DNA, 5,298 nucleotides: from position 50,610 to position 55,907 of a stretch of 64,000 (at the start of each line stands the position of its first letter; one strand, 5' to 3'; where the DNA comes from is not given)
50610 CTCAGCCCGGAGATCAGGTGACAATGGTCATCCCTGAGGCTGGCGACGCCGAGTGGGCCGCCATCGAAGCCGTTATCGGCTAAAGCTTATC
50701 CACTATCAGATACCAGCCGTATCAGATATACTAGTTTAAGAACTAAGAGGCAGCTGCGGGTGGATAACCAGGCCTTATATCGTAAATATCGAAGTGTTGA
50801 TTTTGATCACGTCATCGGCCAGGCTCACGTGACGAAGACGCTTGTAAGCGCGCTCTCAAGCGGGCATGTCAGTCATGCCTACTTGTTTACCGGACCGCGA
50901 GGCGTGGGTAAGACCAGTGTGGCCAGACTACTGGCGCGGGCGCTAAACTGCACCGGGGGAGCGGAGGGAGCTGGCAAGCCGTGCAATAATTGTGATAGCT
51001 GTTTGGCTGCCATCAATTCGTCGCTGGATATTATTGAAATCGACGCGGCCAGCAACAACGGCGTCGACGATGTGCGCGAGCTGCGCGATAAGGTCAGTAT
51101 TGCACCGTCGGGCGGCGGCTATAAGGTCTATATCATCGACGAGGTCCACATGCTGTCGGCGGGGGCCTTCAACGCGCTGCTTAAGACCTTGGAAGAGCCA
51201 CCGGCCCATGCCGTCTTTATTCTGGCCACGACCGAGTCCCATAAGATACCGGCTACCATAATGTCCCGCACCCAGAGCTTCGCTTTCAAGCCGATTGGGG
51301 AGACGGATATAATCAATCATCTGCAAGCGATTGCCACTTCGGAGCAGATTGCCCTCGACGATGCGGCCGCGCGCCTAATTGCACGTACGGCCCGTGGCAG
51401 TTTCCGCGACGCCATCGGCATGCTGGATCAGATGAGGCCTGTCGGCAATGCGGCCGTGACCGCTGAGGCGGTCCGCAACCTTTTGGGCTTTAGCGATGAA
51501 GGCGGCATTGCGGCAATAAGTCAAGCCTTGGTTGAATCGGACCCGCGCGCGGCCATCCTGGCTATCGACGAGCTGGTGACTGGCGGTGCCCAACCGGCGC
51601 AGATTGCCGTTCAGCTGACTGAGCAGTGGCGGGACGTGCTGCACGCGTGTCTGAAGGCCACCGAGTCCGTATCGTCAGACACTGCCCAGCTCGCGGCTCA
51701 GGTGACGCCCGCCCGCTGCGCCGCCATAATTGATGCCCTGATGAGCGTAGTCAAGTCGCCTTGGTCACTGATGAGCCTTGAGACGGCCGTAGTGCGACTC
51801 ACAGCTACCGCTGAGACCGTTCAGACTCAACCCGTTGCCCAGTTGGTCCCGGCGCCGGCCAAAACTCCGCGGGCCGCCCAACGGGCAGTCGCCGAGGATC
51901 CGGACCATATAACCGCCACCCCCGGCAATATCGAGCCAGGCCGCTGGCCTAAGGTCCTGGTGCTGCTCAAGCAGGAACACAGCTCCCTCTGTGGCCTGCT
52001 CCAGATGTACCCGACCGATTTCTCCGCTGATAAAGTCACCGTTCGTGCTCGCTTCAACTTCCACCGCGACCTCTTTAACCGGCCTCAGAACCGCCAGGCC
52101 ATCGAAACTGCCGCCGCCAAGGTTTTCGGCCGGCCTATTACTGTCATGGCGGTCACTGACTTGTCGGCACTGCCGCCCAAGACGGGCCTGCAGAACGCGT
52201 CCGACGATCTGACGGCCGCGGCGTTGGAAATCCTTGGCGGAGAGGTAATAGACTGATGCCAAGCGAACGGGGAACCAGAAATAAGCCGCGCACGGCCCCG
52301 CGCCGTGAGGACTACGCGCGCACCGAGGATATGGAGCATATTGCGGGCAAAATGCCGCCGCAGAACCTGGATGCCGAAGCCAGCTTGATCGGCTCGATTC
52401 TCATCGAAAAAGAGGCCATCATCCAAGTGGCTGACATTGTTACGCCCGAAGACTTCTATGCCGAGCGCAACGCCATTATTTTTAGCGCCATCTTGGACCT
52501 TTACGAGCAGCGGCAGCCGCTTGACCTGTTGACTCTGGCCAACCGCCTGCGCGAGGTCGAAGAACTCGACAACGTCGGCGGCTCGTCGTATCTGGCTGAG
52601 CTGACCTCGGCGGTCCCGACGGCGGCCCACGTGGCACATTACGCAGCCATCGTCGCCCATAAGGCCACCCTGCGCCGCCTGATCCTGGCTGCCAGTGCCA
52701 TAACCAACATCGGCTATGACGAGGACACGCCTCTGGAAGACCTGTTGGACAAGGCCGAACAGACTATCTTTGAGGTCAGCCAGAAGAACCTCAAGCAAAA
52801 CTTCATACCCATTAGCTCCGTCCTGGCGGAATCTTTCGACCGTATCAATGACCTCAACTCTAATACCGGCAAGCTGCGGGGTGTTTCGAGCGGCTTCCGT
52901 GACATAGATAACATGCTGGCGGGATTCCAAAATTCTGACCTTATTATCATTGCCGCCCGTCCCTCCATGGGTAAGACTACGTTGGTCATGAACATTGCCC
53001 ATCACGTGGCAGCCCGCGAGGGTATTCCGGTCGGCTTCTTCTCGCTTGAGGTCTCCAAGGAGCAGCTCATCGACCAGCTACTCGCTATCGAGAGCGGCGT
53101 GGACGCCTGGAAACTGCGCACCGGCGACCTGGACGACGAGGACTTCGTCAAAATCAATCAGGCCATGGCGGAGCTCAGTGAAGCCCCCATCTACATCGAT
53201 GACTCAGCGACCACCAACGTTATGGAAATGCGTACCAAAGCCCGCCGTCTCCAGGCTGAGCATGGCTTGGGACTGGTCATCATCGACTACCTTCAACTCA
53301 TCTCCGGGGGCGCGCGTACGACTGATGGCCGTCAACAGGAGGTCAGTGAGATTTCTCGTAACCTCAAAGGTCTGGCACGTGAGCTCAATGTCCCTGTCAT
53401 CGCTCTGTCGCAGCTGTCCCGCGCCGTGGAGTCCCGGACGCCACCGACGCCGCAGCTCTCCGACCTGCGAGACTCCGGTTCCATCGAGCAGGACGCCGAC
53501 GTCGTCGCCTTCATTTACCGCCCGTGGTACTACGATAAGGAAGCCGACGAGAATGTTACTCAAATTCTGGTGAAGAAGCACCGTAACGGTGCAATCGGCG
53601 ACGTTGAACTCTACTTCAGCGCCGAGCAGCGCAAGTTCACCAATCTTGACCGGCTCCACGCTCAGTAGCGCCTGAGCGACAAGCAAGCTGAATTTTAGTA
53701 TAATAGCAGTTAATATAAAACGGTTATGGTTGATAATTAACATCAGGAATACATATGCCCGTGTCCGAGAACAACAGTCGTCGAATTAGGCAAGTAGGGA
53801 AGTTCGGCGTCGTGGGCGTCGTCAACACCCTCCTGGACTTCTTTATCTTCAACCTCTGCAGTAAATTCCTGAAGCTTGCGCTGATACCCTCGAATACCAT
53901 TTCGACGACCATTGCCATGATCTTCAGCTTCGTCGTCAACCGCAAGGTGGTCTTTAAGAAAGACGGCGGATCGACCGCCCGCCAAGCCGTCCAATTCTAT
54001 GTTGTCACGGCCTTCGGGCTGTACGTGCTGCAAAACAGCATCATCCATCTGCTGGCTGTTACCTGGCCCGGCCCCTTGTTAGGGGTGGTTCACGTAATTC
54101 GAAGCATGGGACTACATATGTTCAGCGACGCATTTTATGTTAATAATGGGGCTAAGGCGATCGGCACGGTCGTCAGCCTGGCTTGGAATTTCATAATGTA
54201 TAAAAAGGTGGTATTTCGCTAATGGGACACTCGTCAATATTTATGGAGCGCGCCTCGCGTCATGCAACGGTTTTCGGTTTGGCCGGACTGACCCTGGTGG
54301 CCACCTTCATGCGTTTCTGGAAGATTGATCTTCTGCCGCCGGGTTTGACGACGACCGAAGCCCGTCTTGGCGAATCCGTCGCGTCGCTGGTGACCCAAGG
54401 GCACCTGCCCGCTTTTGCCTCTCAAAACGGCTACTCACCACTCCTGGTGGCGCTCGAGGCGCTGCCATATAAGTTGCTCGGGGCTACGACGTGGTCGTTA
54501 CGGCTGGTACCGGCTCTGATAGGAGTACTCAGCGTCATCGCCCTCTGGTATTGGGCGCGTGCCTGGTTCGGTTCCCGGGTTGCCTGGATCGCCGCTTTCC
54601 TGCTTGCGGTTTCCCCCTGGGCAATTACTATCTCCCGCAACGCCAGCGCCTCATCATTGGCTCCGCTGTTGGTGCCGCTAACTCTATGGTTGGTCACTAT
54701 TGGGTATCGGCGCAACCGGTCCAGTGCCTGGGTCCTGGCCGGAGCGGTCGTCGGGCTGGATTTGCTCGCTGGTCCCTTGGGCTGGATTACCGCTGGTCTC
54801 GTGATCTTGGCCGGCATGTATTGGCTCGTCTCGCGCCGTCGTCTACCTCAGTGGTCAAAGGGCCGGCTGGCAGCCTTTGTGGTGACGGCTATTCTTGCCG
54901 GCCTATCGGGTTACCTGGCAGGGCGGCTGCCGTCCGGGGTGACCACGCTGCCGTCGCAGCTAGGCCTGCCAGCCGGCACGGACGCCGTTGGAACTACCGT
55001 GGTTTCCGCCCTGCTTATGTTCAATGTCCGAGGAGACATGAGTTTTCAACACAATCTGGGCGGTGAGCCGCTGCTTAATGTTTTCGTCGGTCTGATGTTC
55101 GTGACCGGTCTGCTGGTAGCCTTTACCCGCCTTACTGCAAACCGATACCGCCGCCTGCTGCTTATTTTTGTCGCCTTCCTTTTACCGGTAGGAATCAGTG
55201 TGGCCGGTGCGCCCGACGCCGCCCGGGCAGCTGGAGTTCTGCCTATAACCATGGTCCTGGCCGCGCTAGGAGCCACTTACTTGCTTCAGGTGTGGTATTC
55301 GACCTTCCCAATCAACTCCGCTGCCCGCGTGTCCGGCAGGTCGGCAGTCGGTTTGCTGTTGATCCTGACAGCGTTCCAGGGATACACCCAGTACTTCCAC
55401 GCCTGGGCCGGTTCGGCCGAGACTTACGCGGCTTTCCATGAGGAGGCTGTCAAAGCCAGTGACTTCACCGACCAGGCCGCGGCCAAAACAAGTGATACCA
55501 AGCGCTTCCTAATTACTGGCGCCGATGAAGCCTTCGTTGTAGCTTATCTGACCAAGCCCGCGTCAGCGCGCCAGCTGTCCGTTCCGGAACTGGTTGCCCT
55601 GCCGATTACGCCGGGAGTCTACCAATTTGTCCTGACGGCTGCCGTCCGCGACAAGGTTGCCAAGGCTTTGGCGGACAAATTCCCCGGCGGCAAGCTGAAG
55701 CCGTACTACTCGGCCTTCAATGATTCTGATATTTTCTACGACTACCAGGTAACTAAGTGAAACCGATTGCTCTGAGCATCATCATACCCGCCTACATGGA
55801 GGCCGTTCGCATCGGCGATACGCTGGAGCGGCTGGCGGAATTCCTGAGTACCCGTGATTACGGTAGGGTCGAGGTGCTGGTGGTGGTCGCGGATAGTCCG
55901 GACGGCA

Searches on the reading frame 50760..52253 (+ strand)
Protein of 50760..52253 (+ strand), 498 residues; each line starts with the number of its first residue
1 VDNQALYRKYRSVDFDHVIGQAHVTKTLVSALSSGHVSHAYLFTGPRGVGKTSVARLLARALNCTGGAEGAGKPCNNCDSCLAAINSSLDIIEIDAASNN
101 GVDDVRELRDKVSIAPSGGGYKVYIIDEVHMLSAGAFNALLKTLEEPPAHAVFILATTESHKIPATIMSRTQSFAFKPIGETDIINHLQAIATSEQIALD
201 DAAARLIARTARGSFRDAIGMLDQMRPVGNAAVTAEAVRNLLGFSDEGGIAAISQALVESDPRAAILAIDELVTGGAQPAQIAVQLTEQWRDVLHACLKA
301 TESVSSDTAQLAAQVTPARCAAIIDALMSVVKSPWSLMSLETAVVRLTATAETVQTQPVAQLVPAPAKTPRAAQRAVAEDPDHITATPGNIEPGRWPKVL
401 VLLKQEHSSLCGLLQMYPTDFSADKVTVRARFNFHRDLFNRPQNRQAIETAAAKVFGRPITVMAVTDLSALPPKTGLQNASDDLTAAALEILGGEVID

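Call 59: search_protein_families(library=pfam, proteins=[window:50760-52253:+], max_evalue=0.001)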
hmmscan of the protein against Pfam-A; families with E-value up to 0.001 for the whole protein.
window:50760-52253:+ (498 aa): 11 families
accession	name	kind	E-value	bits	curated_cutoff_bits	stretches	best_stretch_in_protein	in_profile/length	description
PF13177.12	DNA_pol3_delta2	-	5e-42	144.1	27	1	21-179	2-160/161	DNA polymerase III, delta subunit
PF22608.2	DNAX_ATPase_lid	-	6.8e-12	45.4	27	1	184-224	2-42/49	DNA polymerase III clamp loader subunit, ATPase lid domain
PF00004.35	AAA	-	6.8e-11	43.2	21.2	1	42-176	2-128/131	ATPase family associated with various cellular activities (AAA)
PF12169.13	DNA_pol3_gamma3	-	4.4e-07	30.2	24.4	1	233-354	1-134/143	DNA polymerase III subunits gamma and tau domain III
PF13401.12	AAA_22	-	8.6e-07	29.8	27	1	42-158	9-123/130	AAA domain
PF07728.20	AAA_5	-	3.4e-06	27.6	22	1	42-147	3-93/139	AAA domain (dynein-related subfamily)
PF13191.12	AAA_16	-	4.1e-05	24.6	32.6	1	23-113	7-103/167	AAA ATPase domain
PF05496.18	RuvB_N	-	0.00027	21.2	27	0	13-89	4-82/159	Holliday junction DNA helicase RuvB P-loop domain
PF13604.12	AAA_30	-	0.00038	20.7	27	0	40-153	20-121/191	AAA domain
PF07724.20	AAA_2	-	0.00051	20.5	27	0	41-146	6-101/166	AAA domain (Cdc48 subfamily)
PF13173.12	AAA_14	-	0.00088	19.7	27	0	39-154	3-95/129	AAA domain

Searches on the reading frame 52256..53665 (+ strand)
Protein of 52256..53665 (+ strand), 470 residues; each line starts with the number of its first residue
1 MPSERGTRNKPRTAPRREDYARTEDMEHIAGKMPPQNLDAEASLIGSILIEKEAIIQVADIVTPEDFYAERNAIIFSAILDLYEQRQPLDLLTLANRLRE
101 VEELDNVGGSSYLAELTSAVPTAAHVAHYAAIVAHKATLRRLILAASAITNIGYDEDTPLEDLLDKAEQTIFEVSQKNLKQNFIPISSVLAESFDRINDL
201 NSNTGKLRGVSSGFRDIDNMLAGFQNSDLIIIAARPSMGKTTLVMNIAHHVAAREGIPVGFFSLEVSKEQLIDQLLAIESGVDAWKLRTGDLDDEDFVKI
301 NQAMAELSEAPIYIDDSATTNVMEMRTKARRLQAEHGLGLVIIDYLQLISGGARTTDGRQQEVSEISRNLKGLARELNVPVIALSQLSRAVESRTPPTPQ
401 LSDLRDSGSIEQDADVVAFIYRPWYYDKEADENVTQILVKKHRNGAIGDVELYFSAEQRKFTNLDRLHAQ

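Call 59: search_protein_families(library=pfam, proteins=[window:52256-53665:+], max_evalue=0.001)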
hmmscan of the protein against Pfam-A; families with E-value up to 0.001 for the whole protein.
window:52256-53665:+ (470 aa): 4 families
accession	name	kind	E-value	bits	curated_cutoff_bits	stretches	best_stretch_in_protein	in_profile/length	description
PF03796.21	DnaB_C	-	6.5e-105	350.5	27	1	209-463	1-255/255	DnaB-like helicase C terminal domain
PF00772.26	DnaB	-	1.8e-34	118.3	23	1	34-134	2-102/103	DnaB-like helicase N terminal domain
PF13481.12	AAA_25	-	4.9e-13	49.6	27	1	226-387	32-190/195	AAA domain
PF06745.19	ATPase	-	2.7e-06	27.4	26.6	1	210-373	1-154/231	KaiC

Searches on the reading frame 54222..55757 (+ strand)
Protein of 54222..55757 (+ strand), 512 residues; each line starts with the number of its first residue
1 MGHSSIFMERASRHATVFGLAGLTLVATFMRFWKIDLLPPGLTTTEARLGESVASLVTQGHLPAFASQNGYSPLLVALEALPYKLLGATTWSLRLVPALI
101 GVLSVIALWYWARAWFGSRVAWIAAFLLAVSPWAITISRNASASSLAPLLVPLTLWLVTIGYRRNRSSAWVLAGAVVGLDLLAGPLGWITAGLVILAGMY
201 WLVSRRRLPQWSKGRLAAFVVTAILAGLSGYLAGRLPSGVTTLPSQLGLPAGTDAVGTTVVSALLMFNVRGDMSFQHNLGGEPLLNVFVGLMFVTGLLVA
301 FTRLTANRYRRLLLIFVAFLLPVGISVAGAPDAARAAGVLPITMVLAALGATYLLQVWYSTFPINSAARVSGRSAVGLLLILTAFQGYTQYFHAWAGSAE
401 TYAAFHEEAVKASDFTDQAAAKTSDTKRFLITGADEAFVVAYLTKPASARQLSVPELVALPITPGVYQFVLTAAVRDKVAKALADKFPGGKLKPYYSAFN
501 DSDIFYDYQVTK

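Call 37: search_protein_families(library=pfam, proteins=[window:54222-55757:+], max_evalue=0.00001)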
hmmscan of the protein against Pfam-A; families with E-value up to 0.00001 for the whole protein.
window:54222-55757:+ (512 aa): 1 family
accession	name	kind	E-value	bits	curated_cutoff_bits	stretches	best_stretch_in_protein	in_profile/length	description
PF13231.12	PMT_2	-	6.7e-16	59.3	26.1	1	73-226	4-152/160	Dolichyl-phosphate-mannose-protein mannosyltransferase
